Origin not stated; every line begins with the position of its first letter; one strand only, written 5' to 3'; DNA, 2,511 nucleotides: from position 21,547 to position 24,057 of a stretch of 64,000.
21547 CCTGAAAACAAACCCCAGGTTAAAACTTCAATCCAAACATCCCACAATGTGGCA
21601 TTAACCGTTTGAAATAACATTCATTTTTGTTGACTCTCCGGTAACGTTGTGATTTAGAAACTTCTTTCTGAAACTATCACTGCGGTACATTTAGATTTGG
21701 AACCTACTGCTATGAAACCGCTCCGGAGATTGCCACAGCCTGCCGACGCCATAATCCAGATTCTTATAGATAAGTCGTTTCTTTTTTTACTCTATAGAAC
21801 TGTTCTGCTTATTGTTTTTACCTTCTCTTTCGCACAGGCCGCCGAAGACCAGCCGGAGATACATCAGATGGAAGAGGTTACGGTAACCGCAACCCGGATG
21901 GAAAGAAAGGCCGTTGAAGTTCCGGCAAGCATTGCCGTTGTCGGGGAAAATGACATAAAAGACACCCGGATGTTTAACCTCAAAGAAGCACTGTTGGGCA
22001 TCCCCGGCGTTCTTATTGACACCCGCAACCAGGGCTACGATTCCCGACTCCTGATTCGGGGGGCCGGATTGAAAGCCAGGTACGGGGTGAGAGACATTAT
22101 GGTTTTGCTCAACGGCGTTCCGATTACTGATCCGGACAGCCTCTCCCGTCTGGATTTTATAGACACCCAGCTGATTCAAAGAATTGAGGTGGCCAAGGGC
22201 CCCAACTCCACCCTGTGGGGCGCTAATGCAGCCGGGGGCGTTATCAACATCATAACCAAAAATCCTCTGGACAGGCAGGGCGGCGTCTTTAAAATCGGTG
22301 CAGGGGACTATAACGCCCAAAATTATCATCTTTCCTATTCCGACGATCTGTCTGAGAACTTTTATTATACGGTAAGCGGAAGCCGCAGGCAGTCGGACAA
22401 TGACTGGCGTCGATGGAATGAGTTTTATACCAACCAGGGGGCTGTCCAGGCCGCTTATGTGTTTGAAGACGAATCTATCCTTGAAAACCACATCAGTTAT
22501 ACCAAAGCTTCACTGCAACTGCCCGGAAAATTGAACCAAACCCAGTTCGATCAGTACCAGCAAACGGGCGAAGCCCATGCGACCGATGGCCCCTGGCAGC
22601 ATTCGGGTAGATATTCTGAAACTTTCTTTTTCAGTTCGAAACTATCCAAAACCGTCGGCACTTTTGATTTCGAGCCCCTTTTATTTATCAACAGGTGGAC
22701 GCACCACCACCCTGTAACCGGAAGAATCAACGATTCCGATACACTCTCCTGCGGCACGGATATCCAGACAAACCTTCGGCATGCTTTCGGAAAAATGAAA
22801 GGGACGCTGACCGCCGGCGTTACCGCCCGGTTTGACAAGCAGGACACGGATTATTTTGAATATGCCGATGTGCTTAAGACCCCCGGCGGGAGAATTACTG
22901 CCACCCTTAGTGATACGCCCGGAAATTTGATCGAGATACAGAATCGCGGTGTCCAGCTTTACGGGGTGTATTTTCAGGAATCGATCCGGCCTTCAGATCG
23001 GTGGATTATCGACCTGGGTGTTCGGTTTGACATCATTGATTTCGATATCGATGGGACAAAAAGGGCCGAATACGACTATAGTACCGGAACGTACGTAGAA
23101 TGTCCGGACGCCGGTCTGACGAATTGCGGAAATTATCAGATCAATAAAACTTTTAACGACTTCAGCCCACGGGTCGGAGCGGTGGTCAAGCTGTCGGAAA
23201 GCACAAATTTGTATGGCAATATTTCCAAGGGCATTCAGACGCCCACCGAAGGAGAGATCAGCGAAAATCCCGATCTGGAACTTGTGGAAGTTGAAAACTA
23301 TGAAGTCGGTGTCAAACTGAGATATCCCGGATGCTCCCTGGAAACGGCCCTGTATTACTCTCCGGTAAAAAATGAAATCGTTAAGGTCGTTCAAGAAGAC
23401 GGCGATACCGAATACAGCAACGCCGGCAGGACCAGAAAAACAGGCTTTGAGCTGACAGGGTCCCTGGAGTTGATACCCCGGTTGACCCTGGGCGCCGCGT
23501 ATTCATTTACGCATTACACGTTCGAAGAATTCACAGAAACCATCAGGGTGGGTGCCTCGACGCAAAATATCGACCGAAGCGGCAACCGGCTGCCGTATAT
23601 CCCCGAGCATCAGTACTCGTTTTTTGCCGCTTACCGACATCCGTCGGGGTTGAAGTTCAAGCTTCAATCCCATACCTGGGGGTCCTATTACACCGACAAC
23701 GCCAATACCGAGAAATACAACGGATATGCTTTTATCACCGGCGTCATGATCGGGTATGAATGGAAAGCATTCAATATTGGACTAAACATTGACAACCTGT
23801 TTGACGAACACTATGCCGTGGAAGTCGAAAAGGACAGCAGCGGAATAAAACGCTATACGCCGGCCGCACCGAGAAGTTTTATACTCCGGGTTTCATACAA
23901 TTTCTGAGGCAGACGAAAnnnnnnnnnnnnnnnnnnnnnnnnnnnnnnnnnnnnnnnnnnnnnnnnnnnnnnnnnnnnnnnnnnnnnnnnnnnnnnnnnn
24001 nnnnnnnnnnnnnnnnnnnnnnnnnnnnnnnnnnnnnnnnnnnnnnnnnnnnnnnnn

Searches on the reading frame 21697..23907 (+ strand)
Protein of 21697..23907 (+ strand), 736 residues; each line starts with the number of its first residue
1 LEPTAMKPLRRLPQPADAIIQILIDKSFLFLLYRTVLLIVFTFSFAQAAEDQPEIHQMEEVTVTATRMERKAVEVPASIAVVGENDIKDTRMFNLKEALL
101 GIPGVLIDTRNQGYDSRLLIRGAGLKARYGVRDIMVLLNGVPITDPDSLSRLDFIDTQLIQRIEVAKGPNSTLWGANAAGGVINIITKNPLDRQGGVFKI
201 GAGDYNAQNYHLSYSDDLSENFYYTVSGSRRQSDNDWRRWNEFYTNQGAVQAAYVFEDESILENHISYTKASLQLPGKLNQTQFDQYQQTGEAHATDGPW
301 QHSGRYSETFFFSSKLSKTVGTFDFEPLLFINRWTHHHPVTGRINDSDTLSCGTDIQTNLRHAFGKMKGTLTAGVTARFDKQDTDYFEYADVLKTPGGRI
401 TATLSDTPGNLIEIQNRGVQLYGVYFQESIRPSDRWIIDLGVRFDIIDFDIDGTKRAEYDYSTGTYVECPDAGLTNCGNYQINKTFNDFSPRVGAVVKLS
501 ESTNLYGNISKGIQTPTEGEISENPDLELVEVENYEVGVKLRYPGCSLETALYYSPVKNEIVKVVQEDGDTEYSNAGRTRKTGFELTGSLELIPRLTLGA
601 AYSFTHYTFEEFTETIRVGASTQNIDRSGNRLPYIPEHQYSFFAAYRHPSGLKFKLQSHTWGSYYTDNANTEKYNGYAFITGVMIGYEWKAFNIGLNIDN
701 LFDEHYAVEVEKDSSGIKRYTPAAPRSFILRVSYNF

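Call 11: search_protein_families(library=pfam, proteins=[window:21697-23907:+], max_evalue=0.01)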
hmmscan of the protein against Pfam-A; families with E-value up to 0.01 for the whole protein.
window:21697-23907:+ (736 aa): 3 families
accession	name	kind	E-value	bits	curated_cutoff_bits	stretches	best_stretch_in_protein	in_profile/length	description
PF00593.30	TonB_dep_Rec_b-barrel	-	5.6e-46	158.7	27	1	228-701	12-436/436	TonB dependent receptor-like, beta-barrel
PF07715.20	Plug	-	5.7e-23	81.9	23.9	1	73-182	3-107/107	TonB-dependent Receptor Plug Domain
PF14905.12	OMP_b-brl_3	-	1.3e-08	34.8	27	1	345-734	48-408/408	Outer membrane protein beta-barrel family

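Call 16: search_protein_families(library=ncbifam, proteins=[window:21697-23907:+], max_evalue=0.01)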
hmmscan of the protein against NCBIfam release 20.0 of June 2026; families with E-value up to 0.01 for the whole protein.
window:21697-23907:+ (736 aa): 30 families (the best 25 are shown)
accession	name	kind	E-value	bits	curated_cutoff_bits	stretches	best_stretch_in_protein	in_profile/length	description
TIGR01783.1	TonB-siderophor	subfamily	2.4e-61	208.2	223.5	2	483-736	402-649/649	TonB-dependent siderophore receptor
NF041535.1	TonB_rec_PqqU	equivalog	2.4e-47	161.7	1200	2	424-735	374-674/676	TonB-dependent receptor PqqU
TIGR01785.1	TonB-hemin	subfamily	3.2e-44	151.5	316.85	1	58-736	1-677/677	TonB-dependent heme/hemoglobin receptor family protein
TIGR01786.1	TonB-hemlactrns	subfamily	2e-40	138.8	323.75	2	234-736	259-719/719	TonB-dependent hemoglobin/transferrin/lactoferrin family receptor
TIGR01779.1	TonB-B12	equivalog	5.2e-31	107.9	599.7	1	35-232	11-198/614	TonB-dependent vitamin B12 receptor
NF007349.0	PRK09840.1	equivalog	4.5e-27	94.4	686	2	422-734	448-758/760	catecholate siderophore receptor Fiu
NF010651.0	PRK14050.1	equivalog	8.1e-27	93.6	884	2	62-234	66-234/730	TonB-dependent siderophore receptor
NF007926.1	PRK10641.1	equivalog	7e-26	90.9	836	1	45-231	16-195/617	TonB-dependent vitamin B12 receptor BtuB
NF053590.1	TonB_dep_TOL0244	equivalog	1.7e-22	79.8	645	1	55-235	7-186/604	TOL_0244 family TonB-dependent receptor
NF010010.0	PRK13483.1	equivalog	3.4e-22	78.2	927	1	39-192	14-167/660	ligand-gated channel protein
NF007465.0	PRK10044.1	equivalog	8.3e-22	77.2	803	2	62-236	66-237/726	ferrichrome porin FhuA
NF010012.0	PRK13486.1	equivalog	1.2e-20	73.5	924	2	59-198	25-168/696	TonB-dependent receptor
NF010650.0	PRK14049.1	equivalog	2.3e-20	72.4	904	2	63-236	70-238/729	ferrioxamine B receptor precursor protein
NF047944.1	FoxamRcptFoxA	equivalog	5.3e-20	71.3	1300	2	45-210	23-185/697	ferrioxamine B receptor FoxA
NF007478.2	PRK10064.1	equivalog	1.5e-17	63.1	745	1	40-196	16-166/663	catecholate siderophore receptor CirA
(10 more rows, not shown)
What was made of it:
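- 21712..25353 (+): Operon A: TonB-dependent receptor (21712-23907), YHS-domain protein (23919-24551), NapH-like 4Fe-4S protein (24526-25353). Pfam and NCBIfam, calls 11 and 16.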

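Call 19: find_encoding_contigs(protein=window:21712-23907:+, flank=10000, max_places=10)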
Protein window:21712-23907:+ (731 aa): no gene with exactly this product is on record in the collection.

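Call 21: find_homologous_proteins(query=window:21712-23907:+, max_evalue=1e-50)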
Query window:21712-23907:+ (731 aa): 407 proteins with E <= 1e-50 among 8000 candidates; the best 120 are listed.
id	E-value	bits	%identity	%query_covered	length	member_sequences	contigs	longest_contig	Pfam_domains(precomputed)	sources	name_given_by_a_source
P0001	0.0e+0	1500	89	100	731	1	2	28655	PF07715.21,PF00593.31,PF14905.13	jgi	jgi:iron complex outermembrane recepter protein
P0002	0.0e+0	1446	86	100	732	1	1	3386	PF07715.21,PF00593.31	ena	-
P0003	0.0e+0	1079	64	97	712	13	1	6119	PF07715.21,PF00593.31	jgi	-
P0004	0.0e+0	1034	63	97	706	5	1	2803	PF07715.21,PF00593.31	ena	-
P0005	0.0e+0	1032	65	93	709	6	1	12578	PF07715.21,PF00593.31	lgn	-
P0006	0.0e+0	1023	62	95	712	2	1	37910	PF07715.21,PF00593.31,PF14905.13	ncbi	-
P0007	0.0e+0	1021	61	97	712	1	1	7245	PF07715.21,PF00593.31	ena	-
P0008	0.0e+0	1017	62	96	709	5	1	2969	PF07715.21,PF00593.31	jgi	jgi:iron complex outermembrane receptor protein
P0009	1.6e-291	987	60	96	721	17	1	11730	PF07715.21,PF00593.31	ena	-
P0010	1.7e-291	987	59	97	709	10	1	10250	PF07715.21,PF00593.31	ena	-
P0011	1.3e-290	984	60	97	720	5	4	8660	PF25183.2,PF07715.21,PF00593.31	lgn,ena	-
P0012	1.9e-289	980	58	100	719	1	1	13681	PF25183.2,PF07715.21,PF00593.31,PF14905.13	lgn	-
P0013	4.3e-289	979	59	97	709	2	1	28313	PF25183.2,PF07715.21,PF00593.31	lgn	-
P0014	1.3e-288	977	59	97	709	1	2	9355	PF25183.2,PF07715.21,PF00593.31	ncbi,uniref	ncbi:TonB-dependent receptor [Desulfosarcina sp.]|uniref:TonB-dependent receptor n=1 Tax=Desulfosarc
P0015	1.7e-288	977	58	97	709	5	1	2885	PF25183.2,PF07715.21,PF00593.31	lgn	-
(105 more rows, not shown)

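Call 22: find_encoding_contigs(protein=P0001, flank=10000, max_places=4)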
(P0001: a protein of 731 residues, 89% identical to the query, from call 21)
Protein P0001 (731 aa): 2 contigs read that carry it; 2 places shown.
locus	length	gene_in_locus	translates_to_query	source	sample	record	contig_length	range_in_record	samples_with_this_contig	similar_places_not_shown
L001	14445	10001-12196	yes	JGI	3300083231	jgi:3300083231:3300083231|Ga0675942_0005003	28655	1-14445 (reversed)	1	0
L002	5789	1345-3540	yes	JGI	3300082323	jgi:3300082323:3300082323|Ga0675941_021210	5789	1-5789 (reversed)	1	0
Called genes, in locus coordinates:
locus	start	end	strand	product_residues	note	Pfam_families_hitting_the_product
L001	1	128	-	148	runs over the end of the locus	PF06252:GemA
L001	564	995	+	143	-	PF13279:4HBT_2, PF03061:4HBT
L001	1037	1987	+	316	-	PF05951:Peptidase_M15_2, PF08291:Peptidase_M15_3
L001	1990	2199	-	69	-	-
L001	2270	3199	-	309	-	PF00561:Abhydrolase_1 (weak), PF12146:Hydrolase_4, PF12697:Abhydrolase_6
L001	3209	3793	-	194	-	PF00440:TetR_N (weak), PF16925:TetR_C_13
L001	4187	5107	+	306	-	PF00753:Lactamase_B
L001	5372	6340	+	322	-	PF00890:FAD_binding_2 (weak), PF01134:GIDA (faint), PF01266:DAO (faint), PF01946:Thi4 (faint), PF07992:Pyr_redox_2, PF12831:FAD_oxidored (weak), PF13738:Pyr_redox_3, PF00070:Pyr_redox, +1 more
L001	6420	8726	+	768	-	PF01590:GAF, PF13185:GAF_2, PF13492:GAF_3, PF05524:PEP-utilisers_N, PF00391:PEP-utilizers, PF02896:PEP-utilizers_C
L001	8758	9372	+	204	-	PF07690:MFS_1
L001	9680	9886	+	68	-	PF01797:Y1_Tnp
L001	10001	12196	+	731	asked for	PF07715:Plug, PF00593:TonB_dep_Rec_b-barrel, PF14905:OMP_b-brl_3 (weak)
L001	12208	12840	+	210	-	PF04945:YHS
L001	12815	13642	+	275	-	PF13187:Fer4_9 (faint), PF12801:Fer4_5, PF12837:Fer4_6 (faint), PF12801:Fer4_5, PF12838:Fer4_7 (weak), PF14697:Fer4_21 (weak), PF25160:LdpA_Fe-S-bd (weak)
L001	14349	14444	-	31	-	?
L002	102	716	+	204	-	PF07690:MFS_1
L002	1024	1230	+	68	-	PF01797:Y1_Tnp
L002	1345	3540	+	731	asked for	PF07715:Plug, PF00593:TonB_dep_Rec_b-barrel, PF14905:OMP_b-brl_3 (weak)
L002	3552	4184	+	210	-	PF04945:YHS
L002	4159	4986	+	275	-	PF13187:Fer4_9 (faint), PF12801:Fer4_5, PF12837:Fer4_6 (faint), PF12801:Fer4_5, PF12838:Fer4_7 (weak), PF14697:Fer4_21 (weak), PF25160:LdpA_Fe-S-bd (weak)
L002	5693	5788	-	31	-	?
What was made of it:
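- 21712..25353 (+): Same gene order in L001 and L002 (call 22).
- A Y1 transposase fragment sits at the equivalent place in L001 and L002 (call 22).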

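Call 23: find_encoding_contigs(protein=P0002, flank=10000, max_places=4)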
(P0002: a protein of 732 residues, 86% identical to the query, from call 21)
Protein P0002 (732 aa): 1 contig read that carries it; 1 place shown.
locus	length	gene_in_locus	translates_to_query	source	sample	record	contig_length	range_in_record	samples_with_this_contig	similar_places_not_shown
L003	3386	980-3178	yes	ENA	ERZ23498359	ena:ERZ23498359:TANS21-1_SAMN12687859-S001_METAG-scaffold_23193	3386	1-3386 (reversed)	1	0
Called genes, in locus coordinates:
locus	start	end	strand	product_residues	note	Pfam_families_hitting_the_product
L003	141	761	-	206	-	-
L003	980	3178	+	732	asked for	PF07715:Plug, PF00593:TonB_dep_Rec_b-barrel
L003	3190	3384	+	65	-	?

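Call 59: search_protein_families(library=pfam, proteins=[L001:4187-5107:+], max_evalue=0.01)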
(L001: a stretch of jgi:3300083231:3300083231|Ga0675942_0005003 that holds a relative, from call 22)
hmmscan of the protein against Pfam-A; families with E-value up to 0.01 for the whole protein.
L001:4187-5107:+ (306 aa): 3 families
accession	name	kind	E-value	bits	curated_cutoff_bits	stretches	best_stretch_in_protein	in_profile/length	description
PF00753.33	Lactamase_B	-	5.9e-17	62.7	22.7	1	51-218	5-182/196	Metallo-beta-lactamase superfamily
PF12706.13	Lactamase_B_2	-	2.2e-05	24.6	27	1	87-192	29-142/200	Beta-lactamase superfamily domain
PF19583.5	ODP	-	0.00024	21.5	27.2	1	69-198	24-140/194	ODP family beta lactamase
